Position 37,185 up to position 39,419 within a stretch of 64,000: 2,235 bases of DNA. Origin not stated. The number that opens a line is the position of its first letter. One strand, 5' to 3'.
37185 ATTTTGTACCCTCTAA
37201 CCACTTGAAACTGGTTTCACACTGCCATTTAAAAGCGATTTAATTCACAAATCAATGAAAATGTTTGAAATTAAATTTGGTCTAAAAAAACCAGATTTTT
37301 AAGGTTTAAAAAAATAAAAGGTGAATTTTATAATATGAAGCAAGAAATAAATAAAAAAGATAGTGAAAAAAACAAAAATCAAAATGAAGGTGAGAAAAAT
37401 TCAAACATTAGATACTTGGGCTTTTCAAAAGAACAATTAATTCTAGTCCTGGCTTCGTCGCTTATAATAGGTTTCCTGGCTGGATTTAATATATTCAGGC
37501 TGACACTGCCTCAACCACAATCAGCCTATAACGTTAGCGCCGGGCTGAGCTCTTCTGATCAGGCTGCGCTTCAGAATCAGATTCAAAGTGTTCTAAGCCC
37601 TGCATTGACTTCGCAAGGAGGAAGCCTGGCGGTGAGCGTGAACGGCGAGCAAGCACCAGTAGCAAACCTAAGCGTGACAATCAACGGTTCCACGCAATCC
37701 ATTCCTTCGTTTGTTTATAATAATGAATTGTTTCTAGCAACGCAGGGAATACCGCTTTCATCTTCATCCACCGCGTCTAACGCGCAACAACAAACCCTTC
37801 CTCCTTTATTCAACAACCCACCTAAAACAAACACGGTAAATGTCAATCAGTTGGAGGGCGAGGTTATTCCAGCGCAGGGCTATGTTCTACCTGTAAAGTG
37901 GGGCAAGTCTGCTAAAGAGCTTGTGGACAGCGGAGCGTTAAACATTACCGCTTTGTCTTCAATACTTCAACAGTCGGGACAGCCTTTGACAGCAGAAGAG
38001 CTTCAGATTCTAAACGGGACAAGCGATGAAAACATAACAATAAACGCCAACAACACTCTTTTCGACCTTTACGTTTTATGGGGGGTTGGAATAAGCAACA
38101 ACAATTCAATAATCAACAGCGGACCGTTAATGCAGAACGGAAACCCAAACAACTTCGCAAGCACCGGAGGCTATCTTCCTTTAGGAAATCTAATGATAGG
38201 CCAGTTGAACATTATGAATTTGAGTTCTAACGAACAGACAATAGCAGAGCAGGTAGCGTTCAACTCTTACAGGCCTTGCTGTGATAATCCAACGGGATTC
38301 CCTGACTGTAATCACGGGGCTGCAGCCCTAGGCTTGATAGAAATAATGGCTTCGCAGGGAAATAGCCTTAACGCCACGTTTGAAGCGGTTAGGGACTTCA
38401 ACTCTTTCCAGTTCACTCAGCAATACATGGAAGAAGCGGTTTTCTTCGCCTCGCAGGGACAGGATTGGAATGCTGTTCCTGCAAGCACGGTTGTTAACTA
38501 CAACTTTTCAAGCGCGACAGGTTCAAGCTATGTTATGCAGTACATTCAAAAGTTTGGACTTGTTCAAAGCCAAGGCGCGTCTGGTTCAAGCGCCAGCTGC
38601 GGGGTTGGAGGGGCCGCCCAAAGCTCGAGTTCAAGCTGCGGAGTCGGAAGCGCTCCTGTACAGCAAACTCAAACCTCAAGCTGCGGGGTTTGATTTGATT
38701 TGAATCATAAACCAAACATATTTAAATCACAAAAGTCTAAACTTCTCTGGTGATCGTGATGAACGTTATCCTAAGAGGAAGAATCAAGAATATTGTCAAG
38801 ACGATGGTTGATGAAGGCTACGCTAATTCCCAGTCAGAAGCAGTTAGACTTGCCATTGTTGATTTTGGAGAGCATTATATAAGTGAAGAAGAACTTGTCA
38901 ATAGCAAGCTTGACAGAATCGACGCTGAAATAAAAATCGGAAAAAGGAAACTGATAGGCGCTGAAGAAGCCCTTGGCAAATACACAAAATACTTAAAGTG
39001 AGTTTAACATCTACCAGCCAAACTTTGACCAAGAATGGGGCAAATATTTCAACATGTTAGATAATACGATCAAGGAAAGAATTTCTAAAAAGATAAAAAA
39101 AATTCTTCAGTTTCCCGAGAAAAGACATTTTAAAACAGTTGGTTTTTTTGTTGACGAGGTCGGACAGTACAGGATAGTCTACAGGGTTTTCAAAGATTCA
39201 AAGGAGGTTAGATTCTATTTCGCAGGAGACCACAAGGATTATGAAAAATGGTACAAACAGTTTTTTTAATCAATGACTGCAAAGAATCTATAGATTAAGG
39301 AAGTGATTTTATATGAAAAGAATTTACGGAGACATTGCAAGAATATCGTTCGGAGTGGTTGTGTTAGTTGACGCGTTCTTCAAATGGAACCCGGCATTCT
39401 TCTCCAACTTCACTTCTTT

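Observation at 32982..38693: Operator-flanked cluster: Cys-motif anchored proteins + Met-rich protein + orphan CuA cupredoxin + NapH/CcoG-like polyferredoxin (candidate undescribed extracytoplasmic copper/redox module)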

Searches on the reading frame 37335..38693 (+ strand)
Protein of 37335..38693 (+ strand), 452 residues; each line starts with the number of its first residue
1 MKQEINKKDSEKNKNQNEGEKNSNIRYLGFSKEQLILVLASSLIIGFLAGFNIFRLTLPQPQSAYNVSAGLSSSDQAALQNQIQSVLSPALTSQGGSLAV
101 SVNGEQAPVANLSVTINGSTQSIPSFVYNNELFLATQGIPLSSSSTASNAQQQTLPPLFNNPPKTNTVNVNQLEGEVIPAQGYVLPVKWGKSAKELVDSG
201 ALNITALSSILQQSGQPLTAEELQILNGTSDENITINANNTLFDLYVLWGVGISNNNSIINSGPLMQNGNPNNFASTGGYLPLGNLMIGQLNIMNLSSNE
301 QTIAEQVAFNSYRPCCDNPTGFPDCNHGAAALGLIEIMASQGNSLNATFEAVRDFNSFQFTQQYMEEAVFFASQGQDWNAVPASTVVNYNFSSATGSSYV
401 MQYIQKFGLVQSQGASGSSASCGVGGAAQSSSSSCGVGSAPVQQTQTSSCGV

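Call 3: search_protein_families(library=pfam, proteins=[window:37335-38693:+], max_evalue=1)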
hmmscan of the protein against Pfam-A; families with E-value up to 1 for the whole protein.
window:37335-38693:+ (452 aa): 0 families

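Call 4: search_protein_families(library=ncbifam, proteins=[window:37335-38693:+], max_evalue=1)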
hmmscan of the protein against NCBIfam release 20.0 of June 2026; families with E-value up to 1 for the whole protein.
window:37335-38693:+ (452 aa): 1 family
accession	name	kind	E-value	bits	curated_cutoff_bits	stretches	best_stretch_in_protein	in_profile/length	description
NF007987.0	PRK10715.1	equivalog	0.0072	15.7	353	1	174-242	204-269/339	flagella biosynthesis regulator Flk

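Call 13: search_solved_structures(query=window:37335-38693:+, max_evalue=10, show_alignments=2)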
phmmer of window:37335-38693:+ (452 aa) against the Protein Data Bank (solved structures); distinct sequences matched with E-value up to 10: 0.

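Call 15: find_homologous_proteins(query=window:37335-38693:+, max_evalue=0.001)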
Query window:37335-38693:+ (452 aa): 114 proteins with E <= 0.001 among 8000 candidates.
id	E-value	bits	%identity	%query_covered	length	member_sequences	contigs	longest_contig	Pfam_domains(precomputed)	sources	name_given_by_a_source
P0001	1.0e-286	969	100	100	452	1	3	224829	-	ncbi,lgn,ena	-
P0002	2.0e-200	684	72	95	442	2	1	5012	-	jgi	jgi:hypothetical protein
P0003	1.4e-199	682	69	100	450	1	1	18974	-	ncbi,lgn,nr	ncbi:MAG: hypothetical protein M1594_00090 [Candidatus Marsarchaeota archaeon]|nr:hypothetical prote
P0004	7.7e-199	679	71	98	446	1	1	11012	-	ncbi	-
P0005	2.4e-198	678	69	100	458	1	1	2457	-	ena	-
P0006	1.9e-99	352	60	59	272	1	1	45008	-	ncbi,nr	ncbi:MAG: hypothetical protein KGH65_03285 [Candidatus Micrarchaeota archaeon]|nr:hypothetical prote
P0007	5.8e-90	321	57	57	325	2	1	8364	-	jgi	-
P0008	2.7e-89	318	59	55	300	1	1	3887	-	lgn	-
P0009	6.7e-87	310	57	56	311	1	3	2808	-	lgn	-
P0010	1.1e-85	306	53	61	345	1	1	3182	-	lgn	-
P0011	6.9e-85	304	54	58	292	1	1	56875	-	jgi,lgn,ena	-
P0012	1.6e-84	303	57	53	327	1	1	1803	-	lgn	-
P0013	1.8e-83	299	57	52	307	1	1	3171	-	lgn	-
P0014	2.1e-82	296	56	51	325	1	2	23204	-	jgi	jgi:hypothetical protein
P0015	3.2e-82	295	53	57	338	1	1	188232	-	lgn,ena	-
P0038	1.3e-71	260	51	54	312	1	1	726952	-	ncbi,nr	ncbi:MAG: hypothetical protein KGH69_03015 [Candidatus Micrarchaeota archaeon]|nr:hypothetical prote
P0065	1.2e-65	240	48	56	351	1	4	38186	-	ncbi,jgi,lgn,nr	ncbi:MAG: hypothetical protein BK997_03365 [Candidatus Micrarchaeum sp. ARMAN-1]|nr:MAG: hypothetica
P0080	2.9e-54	203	40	59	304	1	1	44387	-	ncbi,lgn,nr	ncbi:MAG: hypothetical protein HYT21_02305 [Candidatus Nealsonbacteria bacterium]|nr:hypothetical pr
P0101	5.4e-48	182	40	54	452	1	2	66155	-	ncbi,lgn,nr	ncbi:MAG: hypothetical protein HYT72_03935 [Candidatus Aenigmarchaeota archaeon]|nr:hypothetical pro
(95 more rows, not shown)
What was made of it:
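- One F homologue is fused to rhodanese (call 15).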

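Call 16: find_encoding_contigs(protein=P0038, flank=8000, max_places=2)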
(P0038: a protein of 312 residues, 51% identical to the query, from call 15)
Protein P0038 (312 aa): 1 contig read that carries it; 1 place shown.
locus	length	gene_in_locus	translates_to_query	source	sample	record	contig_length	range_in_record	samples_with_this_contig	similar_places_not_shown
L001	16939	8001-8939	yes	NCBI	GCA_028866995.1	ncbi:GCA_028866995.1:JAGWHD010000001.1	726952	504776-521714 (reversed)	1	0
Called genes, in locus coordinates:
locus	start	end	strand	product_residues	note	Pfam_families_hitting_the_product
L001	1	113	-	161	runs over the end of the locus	-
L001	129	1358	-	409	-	PF01142:TruD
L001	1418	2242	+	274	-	-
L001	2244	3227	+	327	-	PF01073:3Beta_HSD, PF01370:Epimerase, PF02719:Polysacc_synt_2, PF04321:RmlD_sub_bind, PF05368:NmrA, PF13460:NAD_binding_10, PF16363:GDP_Man_Dehyd, PF07993:NAD_binding_4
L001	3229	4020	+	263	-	PF01884:PcrB, PF00977:His_biosynth (weak), PF03060:NMO (weak)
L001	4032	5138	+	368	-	PF05833:NFACT_N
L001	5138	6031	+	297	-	PF23023:Anti-Pycsar_Apyc1, PF00753:Lactamase_B, PF12706:Lactamase_B_2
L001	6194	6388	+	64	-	PF00313:CSD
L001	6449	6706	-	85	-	-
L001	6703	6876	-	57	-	-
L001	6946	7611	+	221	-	-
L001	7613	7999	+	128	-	-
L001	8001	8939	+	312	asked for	-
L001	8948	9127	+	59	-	PF04945:YHS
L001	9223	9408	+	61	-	-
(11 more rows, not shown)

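Call 17: find_encoding_contigs(protein=P0080, flank=8000, max_places=2)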
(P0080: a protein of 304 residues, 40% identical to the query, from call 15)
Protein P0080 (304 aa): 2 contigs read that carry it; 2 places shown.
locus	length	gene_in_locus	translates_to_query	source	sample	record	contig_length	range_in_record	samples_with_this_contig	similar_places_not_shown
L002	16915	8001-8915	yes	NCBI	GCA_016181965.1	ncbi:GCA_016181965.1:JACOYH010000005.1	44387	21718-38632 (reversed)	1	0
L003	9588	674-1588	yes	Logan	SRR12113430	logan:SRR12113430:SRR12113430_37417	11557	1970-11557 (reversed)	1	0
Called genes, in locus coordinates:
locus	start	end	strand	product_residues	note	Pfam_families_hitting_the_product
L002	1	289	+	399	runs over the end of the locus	PF22694:CtpB_N-like, PF00595:PDZ, PF13180:PDZ_2, PF17820:PDZ_6, PF03572:Peptidase_S41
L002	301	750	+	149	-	PF01281:Ribosomal_L9_N, PF03948:Ribosomal_L9_C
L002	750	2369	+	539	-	PF01656:CbiA (weak), PF06418:CTP_synth_N, PF00117:GATase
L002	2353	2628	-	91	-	PF01016:Ribosomal_L27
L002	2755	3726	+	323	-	PF00070:Pyr_redox (faint), PF01266:DAO, PF01494:FAD_binding_3 (faint), PF03486:HI0933_like (weak), PF13450:NAD_binding_8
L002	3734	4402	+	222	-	-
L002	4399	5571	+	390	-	PF05977:MFS_3 (faint), PF07690:MFS_1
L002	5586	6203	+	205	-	PF00081:Sod_Fe_N, PF02777:Sod_Fe_C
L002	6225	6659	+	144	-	PF07610:DUF1573, PF22544:HYDIN_VesB_CFA65-like_Ig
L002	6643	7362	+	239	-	PF11139:SfLAP (weak)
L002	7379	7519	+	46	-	-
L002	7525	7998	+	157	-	PF07610:DUF1573, PF22544:HYDIN_VesB_CFA65-like_Ig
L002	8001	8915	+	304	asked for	-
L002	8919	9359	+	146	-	-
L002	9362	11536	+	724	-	PF00403:HMA, PF00122:E1-E2_ATPase, PF00702:Hydrolase, PF08282:Hydrolase_3 (faint)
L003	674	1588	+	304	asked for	-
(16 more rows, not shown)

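Call 18: find_encoding_contigs(protein=P0101, flank=8000, max_places=2)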
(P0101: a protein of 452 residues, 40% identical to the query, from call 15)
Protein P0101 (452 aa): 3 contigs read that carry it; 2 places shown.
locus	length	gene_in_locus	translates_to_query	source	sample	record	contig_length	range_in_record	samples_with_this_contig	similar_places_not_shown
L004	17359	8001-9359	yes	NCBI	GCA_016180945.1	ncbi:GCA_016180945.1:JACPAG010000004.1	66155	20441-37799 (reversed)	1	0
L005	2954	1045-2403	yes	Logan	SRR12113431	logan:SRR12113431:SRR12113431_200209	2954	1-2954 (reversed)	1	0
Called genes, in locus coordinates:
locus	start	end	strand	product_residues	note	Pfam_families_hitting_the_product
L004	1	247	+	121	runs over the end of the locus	-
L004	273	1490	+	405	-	PF00155:Aminotran_1_2, PF00266:Aminotran_5, PF01053:Cys_Met_Meta_PP, PF01041:DegT_DnrJ_EryC1, PF01212:Beta_elim_lyase (weak)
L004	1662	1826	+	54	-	-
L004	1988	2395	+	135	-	PF01592:NifU_N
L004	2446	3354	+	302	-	PF03239:FTR1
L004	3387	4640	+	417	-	-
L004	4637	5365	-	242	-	-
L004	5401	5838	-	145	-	-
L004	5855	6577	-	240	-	PF13098:Thioredoxin_2 (weak), PF13462:Thioredoxin_4, PF01323:DSBA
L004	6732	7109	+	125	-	PF03965:Penicillinase_R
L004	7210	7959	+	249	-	PF05569:Peptidase_M56, PF01435:Peptidase_M48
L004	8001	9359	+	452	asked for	-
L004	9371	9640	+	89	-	PF13192:Thioredoxin_3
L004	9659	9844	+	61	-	-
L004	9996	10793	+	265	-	-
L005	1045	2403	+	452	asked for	-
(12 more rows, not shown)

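Call 22: find_encoding_contigs(protein=P0003, flank=10000, max_places=1)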
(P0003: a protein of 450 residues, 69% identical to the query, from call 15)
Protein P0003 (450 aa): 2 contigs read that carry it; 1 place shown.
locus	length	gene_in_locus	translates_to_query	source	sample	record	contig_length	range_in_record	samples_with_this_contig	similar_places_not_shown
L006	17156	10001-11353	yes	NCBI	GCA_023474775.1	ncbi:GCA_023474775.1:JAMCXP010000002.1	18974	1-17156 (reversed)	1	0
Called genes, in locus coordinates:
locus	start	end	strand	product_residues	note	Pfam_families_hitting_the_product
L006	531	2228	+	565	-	PF02511:Thy1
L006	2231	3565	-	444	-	PF00464:SHMT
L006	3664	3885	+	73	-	PF00300:His_Phos_1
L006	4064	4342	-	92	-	-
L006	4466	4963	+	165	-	PF12802:MarR_2, PF24034:DUF7343, PF09339:HTH_IclR (weak)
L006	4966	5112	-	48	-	-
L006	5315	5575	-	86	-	-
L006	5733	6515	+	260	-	-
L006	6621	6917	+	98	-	-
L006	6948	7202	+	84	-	-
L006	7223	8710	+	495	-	PF13473:Cupredoxin_1, PF00116:COX2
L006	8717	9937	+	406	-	PF12801:Fer4_5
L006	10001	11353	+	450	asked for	-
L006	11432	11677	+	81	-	-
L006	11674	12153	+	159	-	PF07681:DoxX (weak)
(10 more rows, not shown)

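Call 23: find_encoding_contigs(protein=P0015, flank=10000, max_places=1)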
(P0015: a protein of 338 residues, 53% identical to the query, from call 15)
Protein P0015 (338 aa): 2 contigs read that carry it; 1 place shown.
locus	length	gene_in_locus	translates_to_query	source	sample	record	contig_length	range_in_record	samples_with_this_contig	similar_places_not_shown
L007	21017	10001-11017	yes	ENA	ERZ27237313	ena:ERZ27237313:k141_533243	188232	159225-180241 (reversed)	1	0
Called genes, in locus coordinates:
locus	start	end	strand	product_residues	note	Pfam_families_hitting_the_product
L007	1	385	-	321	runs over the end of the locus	-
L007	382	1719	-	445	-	-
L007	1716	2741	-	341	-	-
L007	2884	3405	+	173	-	PF01381:HTH_3, PF12844:HTH_19 (weak), PF13560:HTH_31, PF00571:CBS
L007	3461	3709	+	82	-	PF18898:DUF5654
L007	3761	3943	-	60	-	-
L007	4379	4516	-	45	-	-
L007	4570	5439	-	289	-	PF00589:Phage_integrase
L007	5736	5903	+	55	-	-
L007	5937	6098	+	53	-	-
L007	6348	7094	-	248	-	PF05569:Peptidase_M56 (weak)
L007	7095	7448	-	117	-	PF03965:Penicillinase_R (weak)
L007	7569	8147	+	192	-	-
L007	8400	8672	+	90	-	-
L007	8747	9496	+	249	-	PF00127:Copper-bind (weak)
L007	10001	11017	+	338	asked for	-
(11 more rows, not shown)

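Call 24: find_encoding_contigs(protein=P0065, flank=10000, max_places=1)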
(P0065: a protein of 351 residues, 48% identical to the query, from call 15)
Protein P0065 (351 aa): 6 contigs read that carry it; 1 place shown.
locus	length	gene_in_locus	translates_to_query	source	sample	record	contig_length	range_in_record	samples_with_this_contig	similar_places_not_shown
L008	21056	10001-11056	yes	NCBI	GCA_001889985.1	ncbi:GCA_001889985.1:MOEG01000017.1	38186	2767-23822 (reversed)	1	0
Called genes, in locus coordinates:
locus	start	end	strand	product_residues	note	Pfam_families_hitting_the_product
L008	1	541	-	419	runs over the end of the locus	PF13173:AAA_14, PF13635:DUF4143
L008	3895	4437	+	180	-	PF04229:GrpB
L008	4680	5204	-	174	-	-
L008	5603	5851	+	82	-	-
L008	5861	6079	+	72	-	PF07927:HicA_toxin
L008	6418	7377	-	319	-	PF01548:DEDD_Tnp_IS110, PF02371:Transposase_20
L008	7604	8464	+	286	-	PF01609:DDE_Tnp_1, PF13612:DDE_Tnp_1_3 (weak)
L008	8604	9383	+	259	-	PF06525:SoxE, PF00127:Copper-bind (weak)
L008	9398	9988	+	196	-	-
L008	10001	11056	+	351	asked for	-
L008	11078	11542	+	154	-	-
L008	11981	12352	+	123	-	-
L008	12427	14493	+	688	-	PF04945:YHS, PF00122:E1-E2_ATPase, PF08282:Hydrolase_3 (faint), PF00702:Hydrolase, PF12710:HAD (weak)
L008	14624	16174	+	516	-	PF13231:PMT_2 (weak)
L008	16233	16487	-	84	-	PF01096:Zn_ribbon_TFIIS (weak)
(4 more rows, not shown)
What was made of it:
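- They also carry YHS/TRASH minis, ArsR, blue-copper proteins, or Penicillinase_R with M56 (calls 16-18, 23, 24).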

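Call 94: find_encoding_contigs(protein=P0004, flank=10000, max_places=1)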
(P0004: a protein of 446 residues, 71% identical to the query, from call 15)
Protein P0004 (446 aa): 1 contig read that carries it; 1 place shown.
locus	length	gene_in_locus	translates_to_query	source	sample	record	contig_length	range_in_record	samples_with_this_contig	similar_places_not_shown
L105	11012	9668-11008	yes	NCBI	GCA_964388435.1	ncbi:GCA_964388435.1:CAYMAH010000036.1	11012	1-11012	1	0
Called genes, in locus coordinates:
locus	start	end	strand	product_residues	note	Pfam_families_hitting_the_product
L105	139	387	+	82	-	-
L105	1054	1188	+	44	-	-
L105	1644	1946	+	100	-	PF01035:DNA_binding_1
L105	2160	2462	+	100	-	-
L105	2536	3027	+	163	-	PF12802:MarR_2, PF24034:DUF7343, PF09339:HTH_IclR (weak)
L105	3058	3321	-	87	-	-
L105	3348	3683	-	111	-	PF02452:PemK_toxin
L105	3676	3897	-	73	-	-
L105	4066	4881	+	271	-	-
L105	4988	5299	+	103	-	-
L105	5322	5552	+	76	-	-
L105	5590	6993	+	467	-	PF00116:COX2, PF13473:Cupredoxin_1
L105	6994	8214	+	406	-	PF12801:Fer4_5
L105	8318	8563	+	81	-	-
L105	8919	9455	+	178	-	-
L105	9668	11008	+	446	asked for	-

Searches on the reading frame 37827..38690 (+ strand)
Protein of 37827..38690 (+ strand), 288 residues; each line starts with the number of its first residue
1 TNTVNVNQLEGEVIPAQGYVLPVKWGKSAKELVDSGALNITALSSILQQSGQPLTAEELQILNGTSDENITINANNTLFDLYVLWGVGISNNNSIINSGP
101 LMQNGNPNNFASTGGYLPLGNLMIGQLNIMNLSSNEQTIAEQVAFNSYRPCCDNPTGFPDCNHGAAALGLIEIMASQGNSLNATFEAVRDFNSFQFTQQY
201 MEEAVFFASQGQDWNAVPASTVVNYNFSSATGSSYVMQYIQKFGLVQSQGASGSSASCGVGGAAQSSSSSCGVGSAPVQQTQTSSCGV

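Call 36: predict_structure(alignment_id=A2)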
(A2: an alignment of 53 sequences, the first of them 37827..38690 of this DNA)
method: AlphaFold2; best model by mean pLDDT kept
length: 288 residues; sequences in the alignment: 53
mean_pLDDT: 88.6   pTM: 0.86
mean pLDDT of the five models: 88.6, 88.2, 87.8, 87.8, 87.0
residues with pLDDT >= 90: 237; 70-90: 8; 50-70: 7; < 50: 36
segments of 3 or more residues with pLDDT < 50: 253-288
pLDDT, mean of each block of 10 residues (from residue 1): 88 97 98 98 98 98 98 97 98 97 93 90 96 98 98 97 98 99 99 98 98 98 99 98 82 46 39 35 29
secondary structure, 60 per line:
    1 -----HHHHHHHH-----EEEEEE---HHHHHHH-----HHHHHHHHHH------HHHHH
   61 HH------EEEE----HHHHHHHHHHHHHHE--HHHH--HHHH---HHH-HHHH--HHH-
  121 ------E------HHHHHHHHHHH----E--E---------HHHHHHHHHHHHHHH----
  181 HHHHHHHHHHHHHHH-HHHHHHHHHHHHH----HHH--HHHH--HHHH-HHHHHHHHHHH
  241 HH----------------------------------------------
elements in order: H6-13 E19-24 H28-34 H40-49 H56-62 E69-72 H77-90 H94-97 H100-103 H111-114 H134-144 H162-176 H181-195 H197-209 H219-222 H225-228 H230-242

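Call 39: fold_search(model_id=the predicted structure, library=pdb)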
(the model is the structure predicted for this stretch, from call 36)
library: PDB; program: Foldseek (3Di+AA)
matches with E <= 10: 48; with E <= 0.001: 0
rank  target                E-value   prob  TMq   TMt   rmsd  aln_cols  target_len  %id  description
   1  2ps6_A                3.4e+00  0.02  0.14  0.12  16.9       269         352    9  N225D/S229T trichodiene synthase (released 2007-12-18)
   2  1yve_I                3.4e+00  0.01  0.12  0.08  20.5       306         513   10  ACETOHYDROXY ACID ISOMEROREDUCTASE COMPLEXED WITH NADPH, MAGNESIUM AND INHIBITOR IPOHA (N-HYDROXY-N-ISOPROPYLOXAMATE) (released 1997-09-04)
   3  1wl1_A                3.8e+00  0.02  0.15  0.16  15.9       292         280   11  Crystal Structure Of Octaprenyl Pyrophosphate Synthase From Hyperthermophilic Thermotoga Maritima H74A mutant (released 2005-06-28)
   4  1td2_A                4.2e+00  0.08  0.09  0.09   8.7        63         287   19  Crystal Structure of the PdxY Protein from Escherichia coli (released 2004-07-13)
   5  3fr7_A                4.4e+00  0.01  0.12  0.08  18.2       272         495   11  ketol-acid reductoisomerase (KARI) in complex with Mg2+ (released 2009-04-14)
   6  1qmg_C                4.4e+00  0.01  0.12  0.08  19.3       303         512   10  Acetohydroxyacid isomeroreductase complexed with its reaction product dihydroxy-methylvalerate, manganese and ADP-ribo (released 2000-03-31)
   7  5jfc_L                4.7e+00  0.05  0.14  0.10  12.8       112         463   14  NADH-dependent Ferredoxin:NADP Oxidoreductase (NfnI) from Pyrococcus furiosus (released 2017-04-12)
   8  5e8l_B                4.7e+00  0.02  0.16  0.16  16.7       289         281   11  Crystal structure of geranylgeranyl pyrophosphate synthase 11 from Arabidopsis thaliana (released 2015-11-11)
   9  8clz_BBB              4.9e+00  0.03  0.15  0.14  12.6       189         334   10  Crystal structure of Rhizobium etli constitutive L-asparaginase ReAIV (monoclinic form R4mC-2) (released 2023-08-09)
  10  5oon                  4.9e+00  0.02  0.13  0.13  14.5       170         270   12  Structure of Undecaprenyl-Pyrophosphate Phosphatase, BacA (released 2018-03-21)
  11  8clz_AAA              4.9e+00  0.02  0.15  0.13  14.0       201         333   10  Crystal structure of Rhizobium etli constitutive L-asparaginase ReAIV (monoclinic form R4mC-2) (released 2023-08-09)
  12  8col_BBB              4.9e+00  0.02  0.14  0.13  14.2       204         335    9  Crystal structure of Rhizobium etli constitutive L-asparaginase ReAIV (orthorombic form R4oP-2) (released 2023-08-09)
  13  4ja4_B                5.2e+00  0.02  0.16  0.12  18.4       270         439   13  Inward open conformation of the xylose transporter XylE from E. coli (released 2013-05-01)
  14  8cly_AAA              5.8e+00  0.02  0.14  0.12  14.2       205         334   10  Crystal structure of Rhizobium etli constitutive L-asparaginase ReAIV (tetragonal form R4tP) (released 2023-08-09)
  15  2hl7                  6.1e+00  0.25  0.20  0.64   2.6        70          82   14  Crystal structure of the periplasmic domain of CcmH from Pseudomonas aeruginosa (released 2007-07-10)
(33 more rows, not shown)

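Call 85: search_solved_structures(query=A2, max_evalue=1)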
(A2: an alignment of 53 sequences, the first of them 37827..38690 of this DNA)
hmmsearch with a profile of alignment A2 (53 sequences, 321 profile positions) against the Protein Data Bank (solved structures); distinct sequences matched with E-value up to 1: 3.
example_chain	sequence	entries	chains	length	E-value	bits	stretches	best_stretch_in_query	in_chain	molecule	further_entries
4e2a_A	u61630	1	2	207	0.61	12.5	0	172-212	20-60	Putative acetyltransferase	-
9r84_B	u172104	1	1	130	0.68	12.4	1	97-160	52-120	All4940 protein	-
9r84_A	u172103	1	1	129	0.68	12.3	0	97-160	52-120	All4940 protein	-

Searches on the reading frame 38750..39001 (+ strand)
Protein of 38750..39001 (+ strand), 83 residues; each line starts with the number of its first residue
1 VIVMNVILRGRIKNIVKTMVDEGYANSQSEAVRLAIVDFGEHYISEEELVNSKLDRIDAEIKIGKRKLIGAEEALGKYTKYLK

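Call 19: search_protein_families(library=pfam, proteins=[window:38750-39001:+], max_evalue=0.01)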
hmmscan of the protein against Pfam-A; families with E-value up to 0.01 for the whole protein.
window:38750-39001:+ (83 aa): 1 family
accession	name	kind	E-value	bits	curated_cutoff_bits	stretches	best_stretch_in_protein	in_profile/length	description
PF17363.7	DUF5388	-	0.003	18.4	26.1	1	12-45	13-46/64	Family of unknown function (DUF5388)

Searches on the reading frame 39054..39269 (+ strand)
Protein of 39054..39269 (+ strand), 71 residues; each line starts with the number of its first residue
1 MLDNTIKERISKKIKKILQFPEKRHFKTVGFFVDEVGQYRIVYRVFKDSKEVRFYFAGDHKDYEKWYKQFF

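Call 19: search_protein_families(library=pfam, proteins=[window:39054-39269:+], max_evalue=0.01)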
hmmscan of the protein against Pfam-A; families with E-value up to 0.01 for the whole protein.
window:39054-39269:+ (71 aa): 1 family
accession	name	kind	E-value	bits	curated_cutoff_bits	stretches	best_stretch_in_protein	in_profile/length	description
PF05016.21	ParE_toxin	-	0.00072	20.5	23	1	5-53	27-78/89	ParE toxin of type II toxin-antitoxin system, parDE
